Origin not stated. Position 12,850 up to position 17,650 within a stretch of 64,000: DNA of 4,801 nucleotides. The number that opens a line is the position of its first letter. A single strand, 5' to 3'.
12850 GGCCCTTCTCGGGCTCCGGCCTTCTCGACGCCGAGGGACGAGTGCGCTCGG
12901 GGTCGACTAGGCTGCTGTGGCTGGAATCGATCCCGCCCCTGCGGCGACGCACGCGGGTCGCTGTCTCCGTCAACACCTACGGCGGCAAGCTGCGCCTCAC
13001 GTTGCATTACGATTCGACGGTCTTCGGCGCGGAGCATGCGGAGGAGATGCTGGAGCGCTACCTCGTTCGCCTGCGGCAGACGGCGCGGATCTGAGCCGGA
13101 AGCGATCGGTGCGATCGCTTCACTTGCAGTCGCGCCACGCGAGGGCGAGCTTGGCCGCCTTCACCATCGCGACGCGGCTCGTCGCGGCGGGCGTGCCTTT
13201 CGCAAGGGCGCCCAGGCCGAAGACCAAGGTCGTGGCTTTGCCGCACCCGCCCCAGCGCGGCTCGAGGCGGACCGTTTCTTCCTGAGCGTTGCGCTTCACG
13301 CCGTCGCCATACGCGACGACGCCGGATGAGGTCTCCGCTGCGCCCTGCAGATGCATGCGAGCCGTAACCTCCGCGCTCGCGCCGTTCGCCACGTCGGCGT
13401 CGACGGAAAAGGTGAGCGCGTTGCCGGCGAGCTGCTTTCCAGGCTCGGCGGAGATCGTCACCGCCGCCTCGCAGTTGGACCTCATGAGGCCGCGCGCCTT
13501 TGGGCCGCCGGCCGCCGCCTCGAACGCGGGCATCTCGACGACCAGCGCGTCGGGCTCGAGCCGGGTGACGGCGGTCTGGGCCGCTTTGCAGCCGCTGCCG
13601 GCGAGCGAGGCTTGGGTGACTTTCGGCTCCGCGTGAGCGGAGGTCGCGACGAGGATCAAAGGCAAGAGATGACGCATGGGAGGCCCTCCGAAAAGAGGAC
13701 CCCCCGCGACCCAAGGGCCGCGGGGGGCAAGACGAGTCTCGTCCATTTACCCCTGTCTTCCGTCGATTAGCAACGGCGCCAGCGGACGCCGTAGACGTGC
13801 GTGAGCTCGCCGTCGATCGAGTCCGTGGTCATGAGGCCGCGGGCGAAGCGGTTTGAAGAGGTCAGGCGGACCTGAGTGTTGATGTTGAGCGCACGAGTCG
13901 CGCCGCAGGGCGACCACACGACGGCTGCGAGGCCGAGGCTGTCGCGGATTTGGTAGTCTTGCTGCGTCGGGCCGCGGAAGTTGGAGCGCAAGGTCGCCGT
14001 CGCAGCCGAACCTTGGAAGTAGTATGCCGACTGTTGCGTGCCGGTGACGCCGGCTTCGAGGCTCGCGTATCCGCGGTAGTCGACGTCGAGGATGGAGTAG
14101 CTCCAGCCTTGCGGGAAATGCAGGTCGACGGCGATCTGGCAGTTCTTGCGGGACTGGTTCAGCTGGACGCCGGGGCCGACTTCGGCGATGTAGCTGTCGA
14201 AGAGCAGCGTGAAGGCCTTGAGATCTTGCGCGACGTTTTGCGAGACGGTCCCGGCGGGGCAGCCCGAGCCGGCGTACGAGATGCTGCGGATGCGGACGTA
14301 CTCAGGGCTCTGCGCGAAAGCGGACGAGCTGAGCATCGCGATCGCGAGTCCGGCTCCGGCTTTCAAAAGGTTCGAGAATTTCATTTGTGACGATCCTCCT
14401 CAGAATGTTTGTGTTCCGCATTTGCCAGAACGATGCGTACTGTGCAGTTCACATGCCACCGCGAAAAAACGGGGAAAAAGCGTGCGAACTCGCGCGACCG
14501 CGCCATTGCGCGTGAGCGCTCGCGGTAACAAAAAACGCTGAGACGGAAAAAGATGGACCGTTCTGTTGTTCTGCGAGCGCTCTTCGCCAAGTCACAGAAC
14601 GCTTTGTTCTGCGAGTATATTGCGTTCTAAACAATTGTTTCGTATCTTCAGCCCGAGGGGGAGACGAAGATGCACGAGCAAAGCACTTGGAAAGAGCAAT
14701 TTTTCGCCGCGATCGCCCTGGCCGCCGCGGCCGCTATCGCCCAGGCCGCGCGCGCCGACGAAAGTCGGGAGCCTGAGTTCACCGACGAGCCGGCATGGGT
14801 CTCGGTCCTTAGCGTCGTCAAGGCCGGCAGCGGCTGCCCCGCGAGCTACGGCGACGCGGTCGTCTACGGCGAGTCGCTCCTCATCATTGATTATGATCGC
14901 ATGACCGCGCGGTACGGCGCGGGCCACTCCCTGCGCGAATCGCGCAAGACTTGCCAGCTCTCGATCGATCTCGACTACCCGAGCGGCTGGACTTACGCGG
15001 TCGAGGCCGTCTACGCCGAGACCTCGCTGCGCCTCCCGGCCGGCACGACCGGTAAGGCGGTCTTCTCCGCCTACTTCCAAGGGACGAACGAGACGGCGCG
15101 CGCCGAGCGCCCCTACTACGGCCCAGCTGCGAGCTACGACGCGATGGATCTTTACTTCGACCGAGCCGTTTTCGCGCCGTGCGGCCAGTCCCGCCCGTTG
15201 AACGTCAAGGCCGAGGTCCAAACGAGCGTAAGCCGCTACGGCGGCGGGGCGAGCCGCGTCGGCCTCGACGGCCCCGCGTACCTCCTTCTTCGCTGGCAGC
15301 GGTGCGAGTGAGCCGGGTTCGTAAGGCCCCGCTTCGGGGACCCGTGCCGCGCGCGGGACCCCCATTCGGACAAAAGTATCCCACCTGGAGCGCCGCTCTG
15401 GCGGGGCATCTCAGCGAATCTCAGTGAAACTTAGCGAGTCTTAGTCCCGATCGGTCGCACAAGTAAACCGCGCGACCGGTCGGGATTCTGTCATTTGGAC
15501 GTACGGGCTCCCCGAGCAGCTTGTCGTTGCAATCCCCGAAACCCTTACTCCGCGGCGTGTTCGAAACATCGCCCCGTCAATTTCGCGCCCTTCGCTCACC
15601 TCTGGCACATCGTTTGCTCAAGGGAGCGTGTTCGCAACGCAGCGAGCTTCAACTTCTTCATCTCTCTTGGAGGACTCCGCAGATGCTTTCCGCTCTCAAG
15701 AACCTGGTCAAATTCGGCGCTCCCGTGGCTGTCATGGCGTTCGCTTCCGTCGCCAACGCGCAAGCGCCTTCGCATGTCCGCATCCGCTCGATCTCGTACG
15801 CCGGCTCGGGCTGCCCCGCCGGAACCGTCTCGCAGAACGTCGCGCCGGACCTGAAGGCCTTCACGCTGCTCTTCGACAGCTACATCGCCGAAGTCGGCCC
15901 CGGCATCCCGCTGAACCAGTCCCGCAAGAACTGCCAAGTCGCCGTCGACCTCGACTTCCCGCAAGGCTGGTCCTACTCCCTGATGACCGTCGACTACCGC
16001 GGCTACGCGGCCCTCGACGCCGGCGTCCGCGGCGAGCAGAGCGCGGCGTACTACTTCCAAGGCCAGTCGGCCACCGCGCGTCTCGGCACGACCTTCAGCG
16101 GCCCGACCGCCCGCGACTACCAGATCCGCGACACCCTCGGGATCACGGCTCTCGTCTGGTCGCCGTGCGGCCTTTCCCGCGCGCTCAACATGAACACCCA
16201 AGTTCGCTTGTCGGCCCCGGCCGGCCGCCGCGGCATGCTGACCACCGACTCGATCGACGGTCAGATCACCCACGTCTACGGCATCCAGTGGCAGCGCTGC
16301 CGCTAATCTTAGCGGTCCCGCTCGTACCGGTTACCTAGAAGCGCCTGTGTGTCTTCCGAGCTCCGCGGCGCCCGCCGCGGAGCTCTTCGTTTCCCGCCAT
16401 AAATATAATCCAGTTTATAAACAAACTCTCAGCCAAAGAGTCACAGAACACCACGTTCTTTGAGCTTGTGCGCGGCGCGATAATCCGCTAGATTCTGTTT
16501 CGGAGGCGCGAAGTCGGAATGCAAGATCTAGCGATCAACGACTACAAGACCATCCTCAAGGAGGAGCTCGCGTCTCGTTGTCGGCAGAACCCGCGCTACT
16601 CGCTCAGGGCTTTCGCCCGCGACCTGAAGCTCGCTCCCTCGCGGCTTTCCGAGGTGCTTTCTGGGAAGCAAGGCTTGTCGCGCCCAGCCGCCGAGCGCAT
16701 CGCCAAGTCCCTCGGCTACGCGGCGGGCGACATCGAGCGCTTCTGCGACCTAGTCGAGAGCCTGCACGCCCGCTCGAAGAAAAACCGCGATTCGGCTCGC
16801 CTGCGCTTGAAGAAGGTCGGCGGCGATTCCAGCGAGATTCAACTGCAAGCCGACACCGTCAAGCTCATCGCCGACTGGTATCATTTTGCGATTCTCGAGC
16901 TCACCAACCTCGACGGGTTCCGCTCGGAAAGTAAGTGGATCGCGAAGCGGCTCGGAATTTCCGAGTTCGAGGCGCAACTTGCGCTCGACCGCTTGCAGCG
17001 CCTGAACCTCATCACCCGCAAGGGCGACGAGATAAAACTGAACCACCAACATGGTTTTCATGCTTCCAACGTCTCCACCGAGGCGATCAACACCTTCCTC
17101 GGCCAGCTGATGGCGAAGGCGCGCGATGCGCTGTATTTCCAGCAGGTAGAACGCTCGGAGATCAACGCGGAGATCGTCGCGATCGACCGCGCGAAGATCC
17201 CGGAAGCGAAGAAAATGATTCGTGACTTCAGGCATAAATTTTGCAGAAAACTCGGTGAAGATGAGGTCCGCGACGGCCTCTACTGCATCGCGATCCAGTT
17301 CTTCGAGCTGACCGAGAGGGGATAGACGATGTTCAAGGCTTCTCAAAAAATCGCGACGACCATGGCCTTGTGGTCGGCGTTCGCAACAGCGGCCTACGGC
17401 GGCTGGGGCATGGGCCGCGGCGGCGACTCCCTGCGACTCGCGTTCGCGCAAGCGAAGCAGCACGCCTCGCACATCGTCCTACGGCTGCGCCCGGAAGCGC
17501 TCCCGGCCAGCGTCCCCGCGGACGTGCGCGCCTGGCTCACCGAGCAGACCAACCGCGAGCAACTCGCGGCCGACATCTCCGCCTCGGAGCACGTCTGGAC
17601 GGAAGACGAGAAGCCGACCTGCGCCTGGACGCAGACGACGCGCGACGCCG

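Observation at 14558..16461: Conserved palindromic motif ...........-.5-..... shared by the paralog promoter and the TIGR02147 regulator promoter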

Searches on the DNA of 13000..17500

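Call 54: search_rna_families(source=window, start=13000, end=17500, threshold=evalue, max_evalue=1)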
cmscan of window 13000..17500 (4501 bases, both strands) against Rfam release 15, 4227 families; matches with E-value up to 1: 0.
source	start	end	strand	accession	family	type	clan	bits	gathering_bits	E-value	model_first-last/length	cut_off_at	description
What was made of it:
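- There is no Rfam match in 13000-17500 (call 54).
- Tried and rejected: Known RNA family: none in 13000-17500 at E up to 1 (call 54).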
